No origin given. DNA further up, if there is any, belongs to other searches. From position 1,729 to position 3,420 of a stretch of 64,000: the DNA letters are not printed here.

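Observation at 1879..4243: Radical-SAM enzyme plus Gfo/Idh/MocA oxidoreductase cassette, tail-to-tail with LPS heptosyltransferase II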

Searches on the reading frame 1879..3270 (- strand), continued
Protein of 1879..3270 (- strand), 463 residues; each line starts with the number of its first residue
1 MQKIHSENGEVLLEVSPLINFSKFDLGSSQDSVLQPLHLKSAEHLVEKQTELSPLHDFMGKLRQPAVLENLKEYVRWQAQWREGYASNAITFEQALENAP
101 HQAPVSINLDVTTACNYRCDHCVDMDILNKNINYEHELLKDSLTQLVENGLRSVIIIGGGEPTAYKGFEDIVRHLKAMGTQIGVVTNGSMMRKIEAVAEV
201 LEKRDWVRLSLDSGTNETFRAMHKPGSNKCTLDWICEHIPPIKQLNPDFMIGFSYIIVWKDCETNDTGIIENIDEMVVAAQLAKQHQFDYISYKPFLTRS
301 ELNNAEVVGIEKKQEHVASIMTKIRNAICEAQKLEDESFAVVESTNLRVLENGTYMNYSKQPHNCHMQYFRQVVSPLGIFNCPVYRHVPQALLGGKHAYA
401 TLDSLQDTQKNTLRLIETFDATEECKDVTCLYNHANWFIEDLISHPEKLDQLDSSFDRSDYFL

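Call 59: search_protein_families(library=ncbifam, proteins=[P0195, P0198, P0205, P0206, P0210, P0214, P0223, P0230, P0238, P0246], max_evalue=1e-10)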
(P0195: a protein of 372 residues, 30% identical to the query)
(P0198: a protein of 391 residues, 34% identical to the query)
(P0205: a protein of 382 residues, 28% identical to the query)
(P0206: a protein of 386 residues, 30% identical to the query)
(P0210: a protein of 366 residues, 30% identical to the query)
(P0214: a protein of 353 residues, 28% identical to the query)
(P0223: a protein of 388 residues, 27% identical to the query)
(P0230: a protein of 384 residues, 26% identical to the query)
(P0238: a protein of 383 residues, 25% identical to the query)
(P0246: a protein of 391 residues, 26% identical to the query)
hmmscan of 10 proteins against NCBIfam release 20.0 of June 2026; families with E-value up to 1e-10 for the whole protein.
P0195 (372 aa): 15 families
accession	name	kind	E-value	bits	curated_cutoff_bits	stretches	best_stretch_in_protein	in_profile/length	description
TIGR04317.1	W_rSAM_matur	equivalog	1.2e-24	87.1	380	1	35-316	5-296/349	tungsten cofactor oxidoreductase radical SAM maturase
TIGR04054.1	rSAM_NirJ1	equivalog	2.2e-17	62.8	650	1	32-211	35-211/387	putative heme d1 biosynthesis radical SAM protein NirJ1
NF038283.1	viperin_w_prok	equivalog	2e-16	60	180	1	35-155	3-131/281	viperin family antiviral radical SAM protein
TIGR02666.1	moaA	equivalog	4e-16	58.9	284.05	1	38-211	14-196/336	GTP 3',8-cyclase MoaA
TIGR03962.1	mycofact_rSAM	equivalog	2.9e-15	56.3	265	1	30-317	8-290/339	mycofactocin radical SAM maturase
NF001199.0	PRK00164.2-1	equivalog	3.7e-15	55.9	231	1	38-167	16-144/308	GTP 3',8-cyclase MoaA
TIGR02668.1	moaA_archaeal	equivalog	7.3e-15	54.7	325.25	1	37-207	13-183/303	GTP 3',8-cyclase MoaA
TIGR04311.1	rSAM_Geo_metal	subfamily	1.1e-14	54.4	400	1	34-205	3-182/423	radical SAM/SPASM family putative metalloenzyme maturase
TIGR02495.1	NrdG2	equivalog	1.8e-14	53.6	131.15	1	42-170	24-152/193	anaerobic ribonucleoside-triphosphate reductase activating protein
TIGR03942.1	sulfatase_rSAM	equivalog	5.4e-14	52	349.45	1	41-318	8-299/363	anaerobic sulfatase maturase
TIGR04321.1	spiroSPASM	subfamily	2.3e-12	46.3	250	0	32-204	229-412/510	spiro-SPASM protein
TIGR04055.1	rSAM_NirJ2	equivalog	2.4e-12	47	500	1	35-329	1-292/326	putative heme d1 biosynthesis radical SAM protein NirJ2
TIGR04251.1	SCM_rSAM_ScmF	equivalog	1.1e-11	44.7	400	1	39-209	9-181/353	SynChlorMet cassette radical SAM/SPASM protein ScmF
TIGR04051.1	rSAM_NirJ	equivalog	1.2e-11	44.2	515.45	1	38-201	6-167/354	heme d1 biosynthesis radical SAM protein NirJ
TIGR03972.1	rSAM_TYW1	equivalog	1.4e-11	44.1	317.95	0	89-209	128-247/297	4-demethylwyosine synthase TYW1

P0198 (391 aa): 15 families
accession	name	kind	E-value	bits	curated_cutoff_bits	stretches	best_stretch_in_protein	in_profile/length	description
TIGR04317.1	W_rSAM_matur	equivalog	5.4e-20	71.8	380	1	56-231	8-183/349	tungsten cofactor oxidoreductase radical SAM maturase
TIGR03962.1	mycofact_rSAM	equivalog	1.1e-17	64.2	265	1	49-354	9-301/339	mycofactocin radical SAM maturase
TIGR04545.1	rSAM_ahbD_hemeb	equivalog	4.2e-17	62.6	500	1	58-351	6-303/339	heme b synthase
NF045574.1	sacti_mat_StsB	exception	6.4e-17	61.5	625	1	59-164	103-210/466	StsB family radical SAM/SPASM domain sactipeptide maturase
TIGR02666.1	moaA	equivalog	1.3e-14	54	284.05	1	59-257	17-216/336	GTP 3',8-cyclase MoaA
TIGR04051.1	rSAM_NirJ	equivalog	1.6e-13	50.4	515.45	1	59-179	9-132/354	heme d1 biosynthesis radical SAM protein NirJ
TIGR04055.1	rSAM_NirJ2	equivalog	3e-13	50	500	0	56-169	4-119/326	putative heme d1 biosynthesis radical SAM protein NirJ2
TIGR04053.2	TIGR04053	equivalog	3.1e-13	49.7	395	1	48-172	4-134/366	TIGR04053 family radical SAM/SPASM domain-containing protein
TIGR04054.1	rSAM_NirJ1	equivalog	4e-13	48.7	650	1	50-220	35-204/387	putative heme d1 biosynthesis radical SAM protein NirJ1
TIGR02668.1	moaA_archaeal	equivalog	2.3e-12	46.5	325.25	1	58-257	16-213/303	GTP 3',8-cyclase MoaA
TIGR02109.1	PQQ_syn_pqqE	equivalog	3e-12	46.1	381.35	1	49-353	4-299/358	pyrroloquinoline quinone biosynthesis protein PqqE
TIGR04303.1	GeoRSP_rSAM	equivalog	4.2e-12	46.3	400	1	49-216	2-167/325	GeoRSP system radical SAM/SPASM protein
TIGR04311.1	rSAM_Geo_metal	subfamily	3.7e-11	42.7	400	0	54-227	5-182/423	radical SAM/SPASM family putative metalloenzyme maturase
TIGR04546.1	rSAM_ahbC_deAc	equivalog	4.1e-11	42.3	650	0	39-215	27-202/390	12,18-didecarboxysiroheme deacetylase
NF038283.1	viperin_w_prok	equivalog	7.1e-11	41.8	180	0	58-163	8-122/281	viperin family antiviral radical SAM protein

P0205 (382 aa): 17 families
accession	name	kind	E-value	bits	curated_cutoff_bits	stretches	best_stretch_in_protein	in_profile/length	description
TIGR04317.1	W_rSAM_matur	equivalog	1.5e-20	73.6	380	1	42-327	8-291/349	tungsten cofactor oxidoreductase radical SAM maturase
TIGR03962.1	mycofact_rSAM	equivalog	1.2e-18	67.4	265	1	30-346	4-302/339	mycofactocin radical SAM maturase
TIGR04055.1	rSAM_NirJ2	equivalog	5.3e-16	59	500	1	39-346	1-293/326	putative heme d1 biosynthesis radical SAM protein NirJ2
TIGR03470.1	HpnH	equivalog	1.4e-15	57.1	225.05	1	35-281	25-255/318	adenosyl-hopene transferase HpnH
TIGR04053.2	TIGR04053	equivalog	1.7e-15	57.1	395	1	35-220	5-183/366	TIGR04053 family radical SAM/SPASM domain-containing protein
TIGR04054.1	rSAM_NirJ1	equivalog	2.2e-15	56.2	650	1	38-187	36-182/387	putative heme d1 biosynthesis radical SAM protein NirJ1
NF050035.1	rSAM_WgK_link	exception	2.6e-15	56.3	650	1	34-218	5-179/367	radical SAM/SPASM peptide maturase WgkB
TIGR04250.1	SCM_rSAM_ScmE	equivalog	3.8e-14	52.4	400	1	37-175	2-139/358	SynChlorMet cassette radical SAM/SPASM protein ScmE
TIGR02666.1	moaA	equivalog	4.1e-14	52.3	284.05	1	44-174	16-151/336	GTP 3',8-cyclase MoaA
TIGR04545.1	rSAM_ahbD_hemeb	equivalog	8.6e-13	48.4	500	1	42-219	4-171/339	heme b synthase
TIGR04251.1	SCM_rSAM_ScmF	equivalog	3.4e-12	46.4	400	1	44-175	10-143/353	SynChlorMet cassette radical SAM/SPASM protein ScmF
TIGR02668.1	moaA_archaeal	equivalog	6.8e-12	45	325.25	1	43-171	15-141/303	GTP 3',8-cyclase MoaA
TIGR03974.1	rSAM_six_Cys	equivalog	8.8e-12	44.6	425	1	42-346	101-405/451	thioether cross-link-forming SCIFF peptide maturase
NF047865.1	rSAM_PapB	equivalog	1.6e-11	44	340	1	42-346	7-305/330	PapB family radical SAM/SPASM ranthipeptide maturase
NF038107.1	rSAM_NF038107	equivalog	3.8e-11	42.4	600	1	38-220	85-273/444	Cys-every-fifth radical SAM/SPASM peptide maturase CefB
NF038283.1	viperin_w_prok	equivalog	8.2e-11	41.6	180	1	39-152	3-124/281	viperin family antiviral radical SAM protein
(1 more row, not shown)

P0206 (386 aa): 9 families
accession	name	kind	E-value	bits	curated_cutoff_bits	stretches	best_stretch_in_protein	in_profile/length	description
TIGR04317.1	W_rSAM_matur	equivalog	2.6e-19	69.6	380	1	38-172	8-141/349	tungsten cofactor oxidoreductase radical SAM maturase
TIGR03962.1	mycofact_rSAM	equivalog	3e-14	52.9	265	1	28-169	6-146/339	mycofactocin radical SAM maturase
NF038283.1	viperin_w_prok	equivalog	1.2e-13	50.9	180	1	41-147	9-124/281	viperin family antiviral radical SAM protein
NF045574.1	sacti_mat_StsB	exception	2.2e-12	46.6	625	1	41-167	103-228/466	StsB family radical SAM/SPASM domain sactipeptide maturase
TIGR02666.1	moaA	equivalog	2.4e-12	46.5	284.05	1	41-170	17-153/336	GTP 3',8-cyclase MoaA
TIGR04055.1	rSAM_NirJ2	equivalog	9.9e-12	45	500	0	37-168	3-134/326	putative heme d1 biosynthesis radical SAM protein NirJ2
TIGR02668.1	moaA_archaeal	equivalog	3.5e-11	42.7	325.25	1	41-165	17-145/303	GTP 3',8-cyclase MoaA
TIGR04051.1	rSAM_NirJ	equivalog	6.3e-11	41.8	515.45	0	43-167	11-135/354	heme d1 biosynthesis radical SAM protein NirJ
TIGR04303.1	GeoRSP_rSAM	equivalog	6.4e-11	42.4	400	0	32-168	3-137/325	GeoRSP system radical SAM/SPASM protein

P0210 (366 aa): 16 families
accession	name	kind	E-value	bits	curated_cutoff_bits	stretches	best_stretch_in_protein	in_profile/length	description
TIGR04317.1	W_rSAM_matur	equivalog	2.4e-20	72.9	380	1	38-184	8-158/349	tungsten cofactor oxidoreductase radical SAM maturase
NF038283.1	viperin_w_prok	equivalog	5.7e-15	55.2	180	1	38-159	6-136/281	viperin family antiviral radical SAM protein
TIGR04311.1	rSAM_Geo_metal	subfamily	3.4e-13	49.4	400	1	33-185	2-162/423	radical SAM/SPASM family putative metalloenzyme maturase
TIGR02666.1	moaA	equivalog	3.6e-13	49.2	284.05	1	41-164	17-150/336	GTP 3',8-cyclase MoaA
TIGR04546.1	rSAM_ahbC_deAc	equivalog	7.4e-13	48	650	0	35-180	40-183/390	12,18-didecarboxysiroheme deacetylase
TIGR04250.1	SCM_rSAM_ScmE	equivalog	8.5e-13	47.9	400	1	33-166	2-135/358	SynChlorMet cassette radical SAM/SPASM protein ScmE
TIGR04054.1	rSAM_NirJ1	equivalog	9.6e-13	47.5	650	1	35-185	37-185/387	putative heme d1 biosynthesis radical SAM protein NirJ1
TIGR04545.1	rSAM_ahbD_hemeb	equivalog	2.6e-12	46.8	500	1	40-220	6-175/339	heme b synthase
TIGR02495.1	NrdG2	equivalog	3.4e-12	46.1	131.15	1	44-168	26-150/193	anaerobic ribonucleoside-triphosphate reductase activating protein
TIGR04055.1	rSAM_NirJ2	equivalog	1.3e-11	44.6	500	1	37-321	3-275/326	putative heme d1 biosynthesis radical SAM protein NirJ2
TIGR02668.1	moaA_archaeal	equivalog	1.7e-11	43.7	325.25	1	41-164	17-143/303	GTP 3',8-cyclase MoaA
NF045574.1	sacti_mat_StsB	exception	1.9e-11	43.5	625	1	41-150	103-214/466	StsB family radical SAM/SPASM domain sactipeptide maturase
NF001199.0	PRK00164.2-1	equivalog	3.3e-11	42.9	231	1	41-166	19-147/308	GTP 3',8-cyclase MoaA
TIGR03470.1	HpnH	equivalog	3.8e-11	42.5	225.05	1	32-338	26-310/318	adenosyl-hopene transferase HpnH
TIGR03962.1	mycofact_rSAM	equivalog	5.3e-11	42.3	265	0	37-171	15-147/339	mycofactocin radical SAM maturase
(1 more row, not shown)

P0214 (353 aa): 11 families
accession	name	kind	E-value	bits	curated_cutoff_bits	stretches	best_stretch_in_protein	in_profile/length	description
TIGR04317.1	W_rSAM_matur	equivalog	2.3e-18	66.4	380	1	26-235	8-220/349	tungsten cofactor oxidoreductase radical SAM maturase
TIGR02666.1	moaA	equivalog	2e-15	56.6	284.05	1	29-228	17-223/336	GTP 3',8-cyclase MoaA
TIGR02668.1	moaA_archaeal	equivalog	2.1e-15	56.5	325.25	1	29-289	17-275/303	GTP 3',8-cyclase MoaA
TIGR03962.1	mycofact_rSAM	equivalog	2.6e-15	56.4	265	1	21-314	11-291/339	mycofactocin radical SAM maturase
TIGR04251.1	SCM_rSAM_ScmF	equivalog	5.7e-13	49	400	1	30-202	12-181/353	SynChlorMet cassette radical SAM/SPASM protein ScmF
NF001199.0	PRK00164.2-1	equivalog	1.1e-12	47.8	231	1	26-222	16-218/308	GTP 3',8-cyclase MoaA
NF038283.1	viperin_w_prok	equivalog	2.9e-12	46.3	180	1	29-132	9-120/281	viperin family antiviral radical SAM protein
TIGR03470.1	HpnH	equivalog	3e-12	46.2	225.05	1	16-207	22-204/318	adenosyl-hopene transferase HpnH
TIGR04546.1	rSAM_ahbC_deAc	equivalog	1.6e-11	43.7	650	1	18-192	36-202/390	12,18-didecarboxysiroheme deacetylase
TIGR04054.1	rSAM_NirJ1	equivalog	2.9e-11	42.6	650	1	19-185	34-195/387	putative heme d1 biosynthesis radical SAM protein NirJ1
TIGR02495.1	NrdG2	equivalog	5.7e-11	42.1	131.15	0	32-188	26-178/193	anaerobic ribonucleoside-triphosphate reductase activating protein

P0223 (388 aa): 9 families
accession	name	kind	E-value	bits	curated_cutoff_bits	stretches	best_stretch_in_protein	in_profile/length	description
TIGR04317.1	W_rSAM_matur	equivalog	3.1e-18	66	380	1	49-162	9-125/349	tungsten cofactor oxidoreductase radical SAM maturase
TIGR03962.1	mycofact_rSAM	equivalog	3.1e-15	56.2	265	1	42-352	10-301/339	mycofactocin radical SAM maturase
TIGR02666.1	moaA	equivalog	8.4e-13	48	284.05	1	51-162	17-137/336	GTP 3',8-cyclase MoaA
TIGR03470.1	HpnH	equivalog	2.7e-12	46.3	225.05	1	43-240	27-207/318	adenosyl-hopene transferase HpnH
TIGR04311.1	rSAM_Geo_metal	subfamily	7.4e-12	45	400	1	48-164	7-129/423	radical SAM/SPASM family putative metalloenzyme maturase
TIGR04054.1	rSAM_NirJ1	equivalog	1.1e-11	44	650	1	35-158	28-155/387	putative heme d1 biosynthesis radical SAM protein NirJ1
TIGR04251.1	SCM_rSAM_ScmF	equivalog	1.4e-11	44.4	400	1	48-162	8-128/353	SynChlorMet cassette radical SAM/SPASM protein ScmF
TIGR04163.1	rSAM_cobopep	equivalog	1.8e-11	43.5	375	1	45-353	65-379/428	peptide-modifying radical SAM enzyme CbpB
TIGR02668.1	moaA_archaeal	equivalog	3.5e-11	42.6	325.25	1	51-160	17-129/303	GTP 3',8-cyclase MoaA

P0230 (384 aa): 16 families
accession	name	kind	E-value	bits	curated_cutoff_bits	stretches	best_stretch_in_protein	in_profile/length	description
TIGR04317.1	W_rSAM_matur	equivalog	1.6e-27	96.6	380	1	47-326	8-294/349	tungsten cofactor oxidoreductase radical SAM maturase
TIGR02666.1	moaA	equivalog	2.8e-17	62.7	284.05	1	49-252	16-227/336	GTP 3',8-cyclase MoaA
TIGR04311.1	rSAM_Geo_metal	subfamily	3.9e-16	59.1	400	1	47-219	7-186/423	radical SAM/SPASM family putative metalloenzyme maturase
TIGR04054.1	rSAM_NirJ1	equivalog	4.2e-16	58.6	650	1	47-220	40-210/387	putative heme d1 biosynthesis radical SAM protein NirJ1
TIGR02668.1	moaA_archaeal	equivalog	8.6e-16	57.8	325.25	1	48-252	15-217/303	GTP 3',8-cyclase MoaA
NF001199.0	PRK00164.2-1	equivalog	9.8e-15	54.5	231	1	47-246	16-214/308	GTP 3',8-cyclase MoaA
NF038283.1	viperin_w_prok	equivalog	7.7e-14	51.5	180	1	50-200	9-170/281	viperin family antiviral radical SAM protein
TIGR04055.1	rSAM_NirJ2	equivalog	4.1e-13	49.5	500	1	51-342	8-293/326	putative heme d1 biosynthesis radical SAM protein NirJ2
TIGR04321.1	spiroSPASM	subfamily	1.7e-12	46.8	250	0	6-176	192-379/510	spiro-SPASM protein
TIGR04251.1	SCM_rSAM_ScmF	equivalog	2.4e-12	46.9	400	1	50-221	11-186/353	SynChlorMet cassette radical SAM/SPASM protein ScmF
TIGR04051.1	rSAM_NirJ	equivalog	3.3e-12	46.1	515.45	1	51-213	10-169/354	heme d1 biosynthesis radical SAM protein NirJ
TIGR03962.1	mycofact_rSAM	equivalog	3.4e-12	46.2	265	1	42-214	11-180/339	mycofactocin radical SAM maturase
TIGR03961.1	rSAM_PTO1314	hypoth_equivalog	5.1e-12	45.7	306.05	1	42-213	22-184/332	PTO1314 family radical SAM protein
TIGR04545.1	rSAM_ahbD_hemeb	equivalog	5.7e-12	45.7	500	1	48-213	5-168/339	heme b synthase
NF050035.1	rSAM_WgK_link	exception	1.3e-11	44.1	650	0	40-279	6-243/367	radical SAM/SPASM peptide maturase WgkB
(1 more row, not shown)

P0238 (383 aa): 33 families (the best 25 are shown)
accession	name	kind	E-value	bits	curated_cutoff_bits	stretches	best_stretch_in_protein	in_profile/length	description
TIGR04317.1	W_rSAM_matur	equivalog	1.8e-26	93.1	380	1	47-326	6-295/349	tungsten cofactor oxidoreductase radical SAM maturase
TIGR02668.1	moaA_archaeal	equivalog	2e-21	76.3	325.25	1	49-248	14-214/303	GTP 3',8-cyclase MoaA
TIGR02666.1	moaA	equivalog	2e-19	69.7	284.05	1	49-251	14-227/336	GTP 3',8-cyclase MoaA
NF001199.0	PRK00164.2-1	equivalog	2.3e-19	69.7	231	1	49-247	16-216/308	GTP 3',8-cyclase MoaA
NF050035.1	rSAM_WgK_link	exception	2.3e-18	66.4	650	1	43-213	7-179/367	radical SAM/SPASM peptide maturase WgkB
TIGR03962.1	mycofact_rSAM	equivalog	5.4e-18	65.3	265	1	43-340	10-301/339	mycofactocin radical SAM maturase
TIGR04055.1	rSAM_NirJ2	equivalog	4.2e-16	59.4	500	1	52-341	7-293/326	putative heme d1 biosynthesis radical SAM protein NirJ2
TIGR04311.1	rSAM_Geo_metal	subfamily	6.7e-16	58.3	400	1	44-213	2-182/423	radical SAM/SPASM family putative metalloenzyme maturase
NF047865.1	rSAM_PapB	equivalog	2.7e-15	56.4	340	1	49-335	7-297/330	PapB family radical SAM/SPASM ranthipeptide maturase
NF045646.2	rSAM_Se_TrsS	equivalog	6.4e-15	54.6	490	1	46-204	87-250/441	radical SAM (seleno)protein TrsS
NF038283.1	viperin_w_prok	equivalog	7.1e-15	54.9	180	1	51-198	8-170/281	viperin family antiviral radical SAM protein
TIGR04347.1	pseudo_SAM_Halo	equivalog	1.1e-14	54.5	525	1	48-216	41-210/390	TIGR04347 family pseudo-SAM/SPASM protein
TIGR02495.1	NrdG2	equivalog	4.7e-14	52.2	131.15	1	53-180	24-154/193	anaerobic ribonucleoside-triphosphate reductase activating protein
TIGR04250.1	SCM_rSAM_ScmE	equivalog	5.8e-14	51.8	400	1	44-204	2-164/358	SynChlorMet cassette radical SAM/SPASM protein ScmE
TIGR03942.1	sulfatase_rSAM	equivalog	6.1e-14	51.9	349.45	1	52-329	8-299/363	anaerobic sulfatase maturase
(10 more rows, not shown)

P0246 (391 aa): 10 families
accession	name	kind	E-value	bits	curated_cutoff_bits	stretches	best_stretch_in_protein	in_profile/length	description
TIGR04317.1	W_rSAM_matur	equivalog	9.9e-16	57.8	380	1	63-197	8-140/349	tungsten cofactor oxidoreductase radical SAM maturase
TIGR04250.1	SCM_rSAM_ScmE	equivalog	9.4e-14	51.1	400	1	58-193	2-137/358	SynChlorMet cassette radical SAM/SPASM protein ScmE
TIGR03962.1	mycofact_rSAM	equivalog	3.2e-13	49.6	265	1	55-348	8-286/339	mycofactocin radical SAM maturase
TIGR04054.1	rSAM_NirJ1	equivalog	8.1e-13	47.7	650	1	56-175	33-154/387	putative heme d1 biosynthesis radical SAM protein NirJ1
TIGR04055.1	rSAM_NirJ2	equivalog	1.2e-11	44.7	500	0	63-349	4-278/326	putative heme d1 biosynthesis radical SAM protein NirJ2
NF038283.1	viperin_w_prok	equivalog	2.5e-11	43.3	180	1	61-170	4-122/281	viperin family antiviral radical SAM protein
TIGR02666.1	moaA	equivalog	2.7e-11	43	284.05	1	66-174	17-134/336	GTP 3',8-cyclase MoaA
TIGR04545.1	rSAM_ahbD_hemeb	equivalog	5.3e-11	42.5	500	0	65-175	6-119/339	heme b synthase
NF045574.1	sacti_mat_StsB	exception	8e-11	41.4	625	0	66-195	103-230/466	StsB family radical SAM/SPASM domain sactipeptide maturase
NF049973.1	radical_Rv1681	equivalog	8.4e-11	41.4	380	0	69-177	82-194/326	Rv1681 family radical SAM protein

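Call 61: find_encoding_contigs(protein=P0122, flank=8000, max_places=3)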
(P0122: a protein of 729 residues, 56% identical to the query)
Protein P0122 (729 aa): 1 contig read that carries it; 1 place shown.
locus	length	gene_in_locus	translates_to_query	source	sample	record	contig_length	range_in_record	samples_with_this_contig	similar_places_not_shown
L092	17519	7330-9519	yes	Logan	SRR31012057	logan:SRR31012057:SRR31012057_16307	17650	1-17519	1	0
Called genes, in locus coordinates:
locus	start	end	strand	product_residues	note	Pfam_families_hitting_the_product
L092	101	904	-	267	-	PF04116:FA_hydroxylase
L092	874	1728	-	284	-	PF12146:Hydrolase_4 (weak), PF00561:Abhydrolase_1, PF12697:Abhydrolase_6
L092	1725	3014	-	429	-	PF00109:ketoacyl-synt, PF02801:Ketoacyl-synt_C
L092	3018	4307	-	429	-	PF00109:ketoacyl-synt, PF00108:Thiolase_N, PF02801:Ketoacyl-synt_C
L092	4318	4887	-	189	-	PF00550:PP-binding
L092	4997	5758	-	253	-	PF00106:adh_short, PF08659:KR, PF23441:SDR (weak), PF13561:adh_short_C2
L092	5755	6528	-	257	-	PF00106:adh_short, PF08659:KR, PF13561:adh_short_C2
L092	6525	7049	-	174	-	PF07977:FabA, PF22818:ApeI-like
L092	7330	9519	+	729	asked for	PF01408:GFO_IDH_MocA, PF13380:CoA_binding_2 (faint), PF04055:Radical_SAM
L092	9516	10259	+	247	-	PF05118:Asp_Arg_Hydrox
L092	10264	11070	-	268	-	-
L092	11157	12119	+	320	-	PF13489:Methyltransf_23, PF08241:Methyltransf_11, PF08242:Methyltransf_12, PF13649:Methyltransf_25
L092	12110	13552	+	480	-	PF04488:Gly_transf_sug (faint)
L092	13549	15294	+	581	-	-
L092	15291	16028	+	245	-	PF13489:Methyltransf_23, PF13847:Methyltransf_31 (faint), PF08241:Methyltransf_11, PF08242:Methyltransf_12 (faint), PF13649:Methyltransf_25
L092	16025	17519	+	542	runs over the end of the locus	?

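Call 62: find_encoding_contigs(protein=P0139, flank=8000, max_places=3)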
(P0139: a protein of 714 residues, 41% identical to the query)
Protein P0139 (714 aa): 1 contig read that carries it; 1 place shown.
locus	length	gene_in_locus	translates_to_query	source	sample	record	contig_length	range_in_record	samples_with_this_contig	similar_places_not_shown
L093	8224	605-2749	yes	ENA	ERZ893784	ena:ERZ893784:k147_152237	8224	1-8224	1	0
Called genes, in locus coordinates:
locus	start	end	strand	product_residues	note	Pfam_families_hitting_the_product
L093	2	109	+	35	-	?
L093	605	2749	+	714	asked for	PF01408:GFO_IDH_MocA, PF04055:Radical_SAM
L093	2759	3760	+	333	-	PF01075:Glyco_transf_9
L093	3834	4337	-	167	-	PF10114:PocR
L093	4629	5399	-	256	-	PF00497:SBP_bac_3 (weak)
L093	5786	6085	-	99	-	PF18505:DUF5619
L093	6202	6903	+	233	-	PF00912:Transgly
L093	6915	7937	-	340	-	PF00160:Pro_isomerase, PF00254:FKBP_C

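Call 63: search_protein_families(library=padloc, proteins=[window:1879-3270:-], max_evalue=0.01)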
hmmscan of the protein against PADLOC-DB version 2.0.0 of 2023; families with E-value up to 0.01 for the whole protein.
window:1879-3270:- (463 aa): 3 families
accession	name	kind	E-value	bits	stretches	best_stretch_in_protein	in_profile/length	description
PDLC02903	pVip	-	1.1e-19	68.9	1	106-224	1-113/257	Viperins not associated with kinases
PDLC02904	pVip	-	2.1e-16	58.3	1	105-221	3-117/262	Viperins associated with kinases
PDLC02905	pVip-kinase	-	1.4e-08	32.5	1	105-218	182-298/474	Viperin-kinase fusion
